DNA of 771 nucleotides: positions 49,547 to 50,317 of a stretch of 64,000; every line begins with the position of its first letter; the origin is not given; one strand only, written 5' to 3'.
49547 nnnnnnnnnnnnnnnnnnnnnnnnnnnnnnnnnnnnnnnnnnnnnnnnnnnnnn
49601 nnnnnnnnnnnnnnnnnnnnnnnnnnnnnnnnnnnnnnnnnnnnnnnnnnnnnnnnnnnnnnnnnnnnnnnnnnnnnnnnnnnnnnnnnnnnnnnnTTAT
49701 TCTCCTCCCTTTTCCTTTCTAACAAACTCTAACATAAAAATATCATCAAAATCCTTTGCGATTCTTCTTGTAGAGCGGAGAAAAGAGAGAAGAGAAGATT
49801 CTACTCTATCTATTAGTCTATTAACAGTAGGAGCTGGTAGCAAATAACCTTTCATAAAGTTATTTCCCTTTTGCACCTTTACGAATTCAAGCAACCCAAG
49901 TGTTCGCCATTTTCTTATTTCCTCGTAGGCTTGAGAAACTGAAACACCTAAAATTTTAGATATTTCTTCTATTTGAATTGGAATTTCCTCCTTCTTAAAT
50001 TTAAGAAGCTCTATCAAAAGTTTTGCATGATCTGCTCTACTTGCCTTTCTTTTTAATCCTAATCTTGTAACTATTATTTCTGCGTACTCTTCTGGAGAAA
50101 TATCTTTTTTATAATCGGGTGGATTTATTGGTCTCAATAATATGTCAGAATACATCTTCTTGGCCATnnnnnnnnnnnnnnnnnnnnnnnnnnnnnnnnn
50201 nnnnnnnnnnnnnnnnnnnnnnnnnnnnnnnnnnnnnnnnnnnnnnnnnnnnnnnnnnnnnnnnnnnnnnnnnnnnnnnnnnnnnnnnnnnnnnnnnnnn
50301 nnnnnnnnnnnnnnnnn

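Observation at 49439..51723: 2.3-kb nearly ORF-free, repeat-dense, extremely AT-rich region at a divergent strand switch: candidate replication origin or non-coding hub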

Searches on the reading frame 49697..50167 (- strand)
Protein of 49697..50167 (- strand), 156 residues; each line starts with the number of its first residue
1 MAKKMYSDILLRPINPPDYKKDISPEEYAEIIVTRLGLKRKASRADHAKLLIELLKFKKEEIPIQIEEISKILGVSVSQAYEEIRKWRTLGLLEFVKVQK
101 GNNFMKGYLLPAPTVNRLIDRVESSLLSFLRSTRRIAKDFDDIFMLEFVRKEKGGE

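Call 12: search_protein_families(library=pfam, proteins=[window:49697-50167:-], max_evalue=0.01)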
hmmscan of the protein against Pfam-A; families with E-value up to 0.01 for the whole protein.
window:49697-50167:- (156 aa): 2 families
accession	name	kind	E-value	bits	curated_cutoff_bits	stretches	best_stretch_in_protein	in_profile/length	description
PF13384.12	HTH_23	-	0.00073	19.7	24.6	0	66-91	20-45/50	Homeodomain-like domain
PF13518.12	HTH_28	-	0.0011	19.5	25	1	66-92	15-41/52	Helix-turn-helix domain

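Call 13: find_encoding_contigs(protein=window:49697-50167:-, flank=10000, max_places=6)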
Protein window:49697-50167:- (156 aa): 7 contigs read that carry it; 3 places shown.
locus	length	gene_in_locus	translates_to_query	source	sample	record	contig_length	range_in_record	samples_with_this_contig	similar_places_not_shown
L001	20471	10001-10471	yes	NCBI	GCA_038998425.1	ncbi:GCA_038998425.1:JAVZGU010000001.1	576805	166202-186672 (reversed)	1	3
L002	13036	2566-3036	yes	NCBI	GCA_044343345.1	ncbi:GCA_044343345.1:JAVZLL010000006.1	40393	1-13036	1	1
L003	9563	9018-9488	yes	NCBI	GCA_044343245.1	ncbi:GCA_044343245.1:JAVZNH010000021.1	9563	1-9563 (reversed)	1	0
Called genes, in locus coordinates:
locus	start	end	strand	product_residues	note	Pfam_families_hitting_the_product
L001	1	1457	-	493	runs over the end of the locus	PF00156:Pribosyltran (weak), PF00215:OMPdecase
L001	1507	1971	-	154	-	PF01948:PyrI, PF02748:PyrI_C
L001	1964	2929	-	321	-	PF02729:OTCace_N, PF00185:OTCace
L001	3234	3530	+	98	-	-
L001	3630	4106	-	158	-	PF00828:Ribosomal_L27A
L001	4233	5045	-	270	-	PF00482:T2SSF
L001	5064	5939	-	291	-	PF00482:T2SSF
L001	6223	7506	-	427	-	PF01336:tRNA_anti-codon, PF00152:tRNA-synt_2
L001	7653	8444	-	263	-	-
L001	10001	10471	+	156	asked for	-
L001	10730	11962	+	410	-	-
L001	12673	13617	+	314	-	PF00535:Glycos_transf_2 (weak)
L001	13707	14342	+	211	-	PF05552:MS_channel_1st_1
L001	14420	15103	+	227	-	PF01902:Diphthami_syn_2_N, PF28410:Diphthami_syn_2_C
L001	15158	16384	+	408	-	PF02778:tRNA_int_endo_N, PF01974:tRNA_int_endo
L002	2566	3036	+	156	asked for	-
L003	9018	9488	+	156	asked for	-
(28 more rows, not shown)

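Call 16: find_homologous_proteins(query=window:49697-50167:-, max_evalue=0.001)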
Query window:49697-50167:- (156 aa): 270 proteins with E <= 0.001 among 345 candidates; the best 120 are listed.
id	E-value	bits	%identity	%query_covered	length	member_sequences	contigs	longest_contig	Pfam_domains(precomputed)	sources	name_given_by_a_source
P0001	3.1e-88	311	95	100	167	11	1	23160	-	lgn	-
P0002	2.3e-82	292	88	99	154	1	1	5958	-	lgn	-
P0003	7.4e-82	290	88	100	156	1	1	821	-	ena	-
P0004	4.9e-77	275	83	98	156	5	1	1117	-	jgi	-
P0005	7.0e-69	248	76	97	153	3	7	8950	-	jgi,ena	-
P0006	2.2e-66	240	75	98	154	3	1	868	-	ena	-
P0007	2.0e-63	231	70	97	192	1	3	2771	-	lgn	-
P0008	3.7e-63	230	70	98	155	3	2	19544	-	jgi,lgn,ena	-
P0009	5.8e-63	229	69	97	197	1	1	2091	-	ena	-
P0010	1.0e-62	228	69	97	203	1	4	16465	-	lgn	-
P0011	2.0e-62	227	70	97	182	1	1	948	-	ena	-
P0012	2.1e-62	227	72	99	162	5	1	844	-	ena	-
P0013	3.3e-61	223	71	98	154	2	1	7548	-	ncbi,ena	-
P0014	3.7e-59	217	65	97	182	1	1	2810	-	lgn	-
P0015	4.2e-58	213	64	99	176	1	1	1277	-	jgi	jgi:predicted transcriptional regulator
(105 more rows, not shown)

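Call 19: find_related_loci(query=A1, collection=genome_contigs, flank=10000)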
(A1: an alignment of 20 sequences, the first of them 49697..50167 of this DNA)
Query A1 (156 aa) in genome_contigs; peptide patterns used: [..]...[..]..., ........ (x = any residue, [..] = any of these).
125 stretches matched a pattern; 51 encode a relative of the query (tblastn E <= 1e-3); 51 distinct loci.
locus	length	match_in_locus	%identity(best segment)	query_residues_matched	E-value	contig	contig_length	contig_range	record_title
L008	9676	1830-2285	72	3-153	3e-71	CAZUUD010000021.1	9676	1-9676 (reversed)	MAG TPA_asm: uncultured archaeon isolate SRP141552_co1_148 genome assembly, contig: NODE_3455_length_9676_cov_34.767904,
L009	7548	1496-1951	72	3-153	3e-68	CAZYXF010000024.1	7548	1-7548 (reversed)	MAG TPA_asm: uncultured archaeon isolate binchicken_co409_19 genome assembly, contig: NODE_1589_length_7548_cov_11.40611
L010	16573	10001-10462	63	1-154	1e-63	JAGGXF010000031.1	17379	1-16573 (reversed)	MAG: Candidatus Aenigmatarchaeota archaeon isolate AUK145 PB_MBMC_099_c_000000000019, whole genome shotgun sequence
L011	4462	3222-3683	61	1-154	5e-63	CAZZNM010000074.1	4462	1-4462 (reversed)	MAG TPA_asm: uncultured archaeon isolate SRP178908_co1_163 genome assembly, contig: NODE_18479_length_4462_cov_3.811890,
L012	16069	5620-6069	64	1-150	9e-62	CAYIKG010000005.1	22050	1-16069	MAG TPA_asm: uncultured archaeon isolate ERP119705_co24_1010 genome assembly, contig: NODE_2584_length_22050_cov_4.48170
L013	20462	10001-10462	60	1-154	3e-61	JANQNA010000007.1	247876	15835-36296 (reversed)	MAG: archaeon isolate PL23a_bin.127 k99_6764340, whole genome shotgun sequence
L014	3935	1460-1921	58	1-154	2e-61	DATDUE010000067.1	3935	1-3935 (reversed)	MAG TPA_asm: archaeon isolate SMAG_U8049 k141_1105302, whole genome shotgun sequence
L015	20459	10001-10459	62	1-153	4e-61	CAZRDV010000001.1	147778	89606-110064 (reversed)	MAG TPA_asm: uncultured archaeon isolate SRP214966_co4_414 genome assembly, contig: NODE_8_length_147778_cov_15.363843,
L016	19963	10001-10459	62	1-153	1e-60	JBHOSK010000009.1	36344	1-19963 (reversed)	Candidatus Aenigmatarchaeota archaeon isolate SAG AM-311-K14 NODE_9_length_36344_cov_33.022266, whole genome shotgun seq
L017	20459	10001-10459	59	1-153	2e-60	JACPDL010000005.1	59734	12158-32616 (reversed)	MAG: Candidatus Aenigmatarchaeota archaeon isolate NC_groundwater_308_Ag_B-0.1um_45_55 GD18-4_B1_scaffold_1427409, whole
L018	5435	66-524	59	1-153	1e-60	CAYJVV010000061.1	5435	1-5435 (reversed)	MAG TPA_asm: uncultured archaeon isolate ERP125453_co1_326 genome assembly, contig: NODE_20088_length_5435_cov_5.316357,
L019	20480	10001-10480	64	1-154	6e-64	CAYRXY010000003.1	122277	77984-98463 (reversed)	MAG TPA_asm: uncultured archaeon isolate SRP141559_co1_164 genome assembly, contig: NODE_18_length_122277_cov_72.101397,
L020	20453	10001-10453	64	3-153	4e-60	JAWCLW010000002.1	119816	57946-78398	MAG: Candidatus Aenigmatarchaeota archaeon isolate JZ-2_201705_bins_247 JZ-2_201705_bins_247_scaffold_2, whole genome sh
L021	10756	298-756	59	1-153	5e-60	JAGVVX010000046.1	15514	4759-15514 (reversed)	MAG: Candidatus Aenigmatarchaeota archaeon isolate RIFCSPHIGHO2_01_FULL_AR5_44_11 rifcsphigho2_01_scaffold_23458, whole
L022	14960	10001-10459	61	1-153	5e-60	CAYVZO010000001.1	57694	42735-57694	MAG TPA_asm: uncultured archaeon isolate binchicken_co19_635 genome assembly, contig: NODE_526_length_57694_cov_5.757959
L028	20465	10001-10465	58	1-155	7e-59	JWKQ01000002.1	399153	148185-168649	MAG: archaeon GW2011_AR5 QT00_C0002, whole genome shotgun sequence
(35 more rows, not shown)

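Call 23: find_encoding_contigs(protein=P0002, flank=10000, max_places=3)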
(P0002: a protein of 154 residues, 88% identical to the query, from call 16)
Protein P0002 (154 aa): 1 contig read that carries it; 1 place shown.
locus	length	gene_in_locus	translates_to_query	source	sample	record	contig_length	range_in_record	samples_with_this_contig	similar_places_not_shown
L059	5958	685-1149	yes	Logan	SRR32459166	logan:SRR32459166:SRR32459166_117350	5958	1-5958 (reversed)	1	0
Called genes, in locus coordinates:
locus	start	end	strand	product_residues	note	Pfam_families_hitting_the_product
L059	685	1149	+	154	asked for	-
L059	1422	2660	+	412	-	-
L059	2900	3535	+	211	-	PF05552:MS_channel_1st_1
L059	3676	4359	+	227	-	PF01902:Diphthami_syn_2_N, PF28410:Diphthami_syn_2_C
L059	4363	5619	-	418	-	PF02778:tRNA_int_endo_N, PF01974:tRNA_int_endo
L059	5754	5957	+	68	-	?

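Call 24: find_encoding_contigs(protein=P0005, flank=10000, max_places=4)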
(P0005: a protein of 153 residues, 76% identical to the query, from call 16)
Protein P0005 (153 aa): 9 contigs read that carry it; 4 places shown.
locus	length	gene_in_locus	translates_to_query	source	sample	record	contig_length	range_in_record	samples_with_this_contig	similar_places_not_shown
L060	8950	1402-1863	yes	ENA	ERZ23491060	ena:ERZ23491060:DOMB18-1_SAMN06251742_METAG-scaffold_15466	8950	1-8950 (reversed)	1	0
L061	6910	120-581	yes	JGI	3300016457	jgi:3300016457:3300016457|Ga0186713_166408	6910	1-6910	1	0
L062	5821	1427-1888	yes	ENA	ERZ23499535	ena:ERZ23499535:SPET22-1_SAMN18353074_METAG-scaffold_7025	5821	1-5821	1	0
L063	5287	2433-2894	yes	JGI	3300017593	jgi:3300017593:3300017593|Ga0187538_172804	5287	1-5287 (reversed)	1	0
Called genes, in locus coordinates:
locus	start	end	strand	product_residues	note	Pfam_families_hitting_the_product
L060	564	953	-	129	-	-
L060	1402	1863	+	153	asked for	-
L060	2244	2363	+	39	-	-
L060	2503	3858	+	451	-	PF02310:B12-binding, PF04055:Radical_SAM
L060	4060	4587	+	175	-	-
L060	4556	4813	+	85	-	-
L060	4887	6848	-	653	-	-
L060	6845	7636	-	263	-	-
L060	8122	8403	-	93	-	-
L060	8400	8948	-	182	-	?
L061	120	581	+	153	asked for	-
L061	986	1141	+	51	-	-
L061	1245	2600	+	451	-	PF02310:B12-binding, PF04055:Radical_SAM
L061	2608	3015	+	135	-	PF00535:Glycos_transf_2, PF13641:Glyco_tranf_2_3 (faint)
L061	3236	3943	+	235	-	PF00535:Glycos_transf_2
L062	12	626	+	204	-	-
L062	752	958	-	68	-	-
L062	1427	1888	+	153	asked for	-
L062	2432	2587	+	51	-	-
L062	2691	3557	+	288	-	PF02310:B12-binding, PF04055:Radical_SAM (weak)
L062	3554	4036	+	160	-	PF04055:Radical_SAM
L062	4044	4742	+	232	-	PF00535:Glycos_transf_2, PF13641:Glyco_tranf_2_3 (weak)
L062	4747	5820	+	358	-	?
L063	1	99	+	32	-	?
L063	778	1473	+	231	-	-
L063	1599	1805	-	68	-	-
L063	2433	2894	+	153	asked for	-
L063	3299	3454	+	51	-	-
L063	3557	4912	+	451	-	PF02310:B12-binding, PF04055:Radical_SAM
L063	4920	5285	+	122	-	?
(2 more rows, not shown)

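Call 38: search_protein_families(library=pfam, proteins=[L013:2703-3905:+, L013:10827-11249:-, L013:8167-8463:+, L013:8680-9111:+, L013:3960-4217:-, L013:5910-6896:-], max_evalue=0.01)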
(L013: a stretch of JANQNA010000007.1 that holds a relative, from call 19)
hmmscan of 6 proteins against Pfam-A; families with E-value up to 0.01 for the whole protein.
L013:2703-3905:+ (400 aa): 23 families
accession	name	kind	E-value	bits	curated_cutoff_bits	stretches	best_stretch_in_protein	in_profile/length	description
PF13401.12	AAA_22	-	7.2e-12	46.2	27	1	98-220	4-128/130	AAA domain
PF00437.27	T2SSE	-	1.3e-05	24.5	24.9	1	86-125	129-168/370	Type II/IV secretion system protein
PF24389.1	ORC-CDC6-like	-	2.1e-05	23.9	27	0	91-116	26-49/571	ORC-CDC6-like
PF13173.12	AAA_14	-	2.5e-05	24.7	27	1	99-220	2-103/129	AAA domain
PF20720.3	nSTAND3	-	3e-05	24.2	27.2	1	97-135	15-53/155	Novel STAND NTPase 3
PF25199.1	nSTAND_NTPase5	-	3.4e-05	24.1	34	1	83-120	20-62/145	Novel STAND NTPase 5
PF13191.12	AAA_16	-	6.8e-05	23.9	32.6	1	90-204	11-158/167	AAA ATPase domain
PF20703.3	nSTAND1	-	7e-05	23.1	27.1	1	79-261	14-207/379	Novel STAND NTPase 1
PF00931.28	NB-ARC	-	9.7e-05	22.2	23.5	1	93-285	11-201/248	NB-ARC domain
PF04851.21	ResIII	-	9.9e-05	22.7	22.5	0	89-117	13-41/164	Type III restriction enzyme, res subunit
PF00005.33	ABC_tran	-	0.00017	22.6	25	1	97-130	9-42/137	ABC transporter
PF13604.12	AAA_30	-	0.00024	21.3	27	1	86-123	5-42/191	AAA domain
PF01637.24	ATPase_2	-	0.00042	20.6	33.2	1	96-285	17-225/225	ATPase domain predominantly from Archaea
PF12775.13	AAA_7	-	0.0012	18.8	25.8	1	91-124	25-58/181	P-loop containing dynein motor region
PF01078.27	Mg_chelatase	-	0.0015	18.4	20.3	0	99-128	23-51/207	Magnesium chelatase, subunit ChlI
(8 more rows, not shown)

L013:10827-11249:- (140 aa): 0 families

L013:8167-8463:+ (98 aa): 4 families
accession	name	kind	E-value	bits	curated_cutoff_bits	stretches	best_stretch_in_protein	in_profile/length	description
PF25212.1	HVO_A0114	-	0.00018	21.7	27.6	1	20-74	27-81/84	HVO_A0114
PF13463.12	HTH_27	-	0.00049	20.8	22.2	1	19-76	8-68/68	Winged helix DNA-binding domain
PF22665.2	DUF6293_C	-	0.0073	17.2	27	1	51-80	69-98/101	DUF6293 C-terminal winged helix domain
PF22385.1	Cas9_C_2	-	0.0098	16.1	27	0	17-81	31-93/94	CRISPR-associated endonuclease Cas9, C-terminal domain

L013:8680-9111:+ (143 aa): 0 families

L013:3960-4217:- (85 aa): 0 families

L013:5910-6896:- (328 aa): 6 families
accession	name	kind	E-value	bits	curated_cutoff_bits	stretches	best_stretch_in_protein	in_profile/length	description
PF08646.16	Rep_fac-A_C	-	5.2e-15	55.9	28.5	1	186-321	4-145/146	Replication factor-A C terminal domain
PF01336.31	tRNA_anti-codon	-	1.4e-14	54.2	27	1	72-146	1-68/75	OB-fold nucleic acid binding domain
PF17191.10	RecG_wedge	-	7.9e-05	22.7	23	1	58-146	37-121/162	RecG wedge domain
PF09999.14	DUF2240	-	8.1e-05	22.7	22.3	1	4-54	87-137/144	Uncharacterized protein conserved in archaea (DUF2240)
PF16900.11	REPA_OB_2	-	0.00016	22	27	1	70-134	11-77/98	Replication protein A OB domain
PF17244.8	CDC24_OB3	-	0.00034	20.9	25.4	1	64-125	1-64/216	Cell division control protein 24, OB domain 3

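Call 40: search_solved_structures(query=L013:2703-3905:+, max_evalue=0.01)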
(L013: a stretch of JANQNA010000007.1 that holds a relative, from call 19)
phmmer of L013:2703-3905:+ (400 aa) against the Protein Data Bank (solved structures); distinct sequences matched with E-value up to 0.01: 5.
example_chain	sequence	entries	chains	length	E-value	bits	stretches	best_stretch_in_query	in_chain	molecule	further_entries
6hyp_A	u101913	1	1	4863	1.3e-07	34.4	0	89-203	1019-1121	Midasin,Midasin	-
6i27_A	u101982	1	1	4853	1.4e-07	34.3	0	89-203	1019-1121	Midasin,Midasin,Midasin,Midasin,Midasin,Midasin,Midasin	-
6i26_A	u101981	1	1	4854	1.4e-07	34.3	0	89-203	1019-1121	Midasin,Midasin,Midasin,Midasin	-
5jcs_s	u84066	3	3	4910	1.5e-07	34.2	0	89-203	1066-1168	Midasin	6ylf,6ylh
6c2u_A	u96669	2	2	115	0.0061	19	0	88-117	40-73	phosphate-loop protein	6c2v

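Call 41: search_protein_families(library=ncbifam, proteins=[L013:2703-3905:+, window:49697-50167:-, L013:10827-11249:-, L013:8167-8463:+], max_evalue=0.01)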
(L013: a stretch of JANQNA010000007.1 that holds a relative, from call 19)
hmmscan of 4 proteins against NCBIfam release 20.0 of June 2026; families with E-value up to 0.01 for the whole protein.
L013:2703-3905:+ (400 aa): 30 families (the best 25 are shown)
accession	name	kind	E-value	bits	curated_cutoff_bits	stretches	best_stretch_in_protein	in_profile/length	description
TIGR03015.1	pepcterm_ATPase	hypoth_equivalog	6.9e-21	74.9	324.5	1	68-298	9-251/269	XrtA/PEP-CTERM system-associated ATPase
NF047389.1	ATPase_Sll1717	subfamily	6.3e-06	25.6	75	0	228-302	269-339/454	P-loop ATPase, Sll1717 family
TIGR03499.1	FlhF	equivalog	6.4e-05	23.1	174.15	1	95-120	194-219/286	flagellar biosynthesis GTPase FlhF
TIGR02533.1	type_II_gspE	equivalog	8e-05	21.5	630.25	1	87-116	231-260/486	type II secretion system ATPase GspE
NF041000.1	ATPase_ComGA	equivalog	0.00018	20.6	300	1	85-123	114-152/267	competence type IV pilus ATPase ComGA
NF010068.0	PRK13548.1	equivalog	0.00033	19.8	261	1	92-125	24-57/261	heme ABC transporter ATP-binding protein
NF009367.0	PRK12724.1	equivalog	0.00035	19.5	718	1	95-120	219-244/433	flagellar biosynthesis regulator FlhF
TIGR03167.1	tRNA_sel_U_synt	equivalog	0.00039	19.9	219.75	1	84-128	112-156/311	tRNA 2-selenouridine(34) synthase MnmH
TIGR01420.1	pilT_fam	subfamily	0.00039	19.8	319.1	1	91-128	114-151/343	PilT/PilU family type 4a pilus ATPase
NF053672.1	bindosome_BasE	exception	0.00046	19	1000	1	94-285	265-456/512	bindosome assembly system ATPase subunit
NF008752.0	PRK11784.1-4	equivalog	0.00062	18.6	266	1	83-128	127-172/357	tRNA 2-selenouridine(34) synthase MnmH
NF033453.1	BREX_3_BrxF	hypoth_equivalog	0.001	18.7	50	1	94-122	11-39/149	BREX-3 system P-loop-containing protein BrxF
NF003229.0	PRK04195.1-5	equivalog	0.001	17.9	280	0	97-124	42-69/413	replication factor C large subunit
NF040873.1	AztA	equivalog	0.0012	18.5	220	1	97-124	16-43/191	zinc ABC transporter ATP-binding protein AztA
NF008750.0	PRK11784.1-2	equivalog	0.0012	18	241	1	84-127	125-167/346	tRNA 2-selenouridine(34) synthase MnmH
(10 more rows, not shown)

window:49697-50167:- (156 aa): 0 families

L013:10827-11249:- (140 aa): 0 families

L013:8167-8463:+ (98 aa): 1 family
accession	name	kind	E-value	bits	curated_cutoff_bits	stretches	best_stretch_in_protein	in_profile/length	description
NF033788.1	HTH_metalloreg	subfamily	0.00071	19.3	55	1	16-77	11-73/77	metalloregulator ArsR/SmtB family transcription factor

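Call 45: find_related_loci(query=window:49697-50167:-, collection=metagenome_contigs, flank=6000)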
Query window:49697-50167:- (156 aa) in metagenome_contigs; peptide patterns used: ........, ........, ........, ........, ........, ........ (x = any residue, [..] = any of these).
166 stretches matched a pattern; 4 encode a relative of the query (tblastn E <= 1e-3); 4 distinct loci.
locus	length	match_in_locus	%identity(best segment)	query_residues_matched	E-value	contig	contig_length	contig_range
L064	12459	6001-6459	82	1-153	9e-75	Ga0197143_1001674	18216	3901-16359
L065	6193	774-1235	75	1-153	3e-74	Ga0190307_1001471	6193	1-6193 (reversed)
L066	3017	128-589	75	1-153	1e-74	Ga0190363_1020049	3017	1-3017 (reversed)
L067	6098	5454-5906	62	1-152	1e-61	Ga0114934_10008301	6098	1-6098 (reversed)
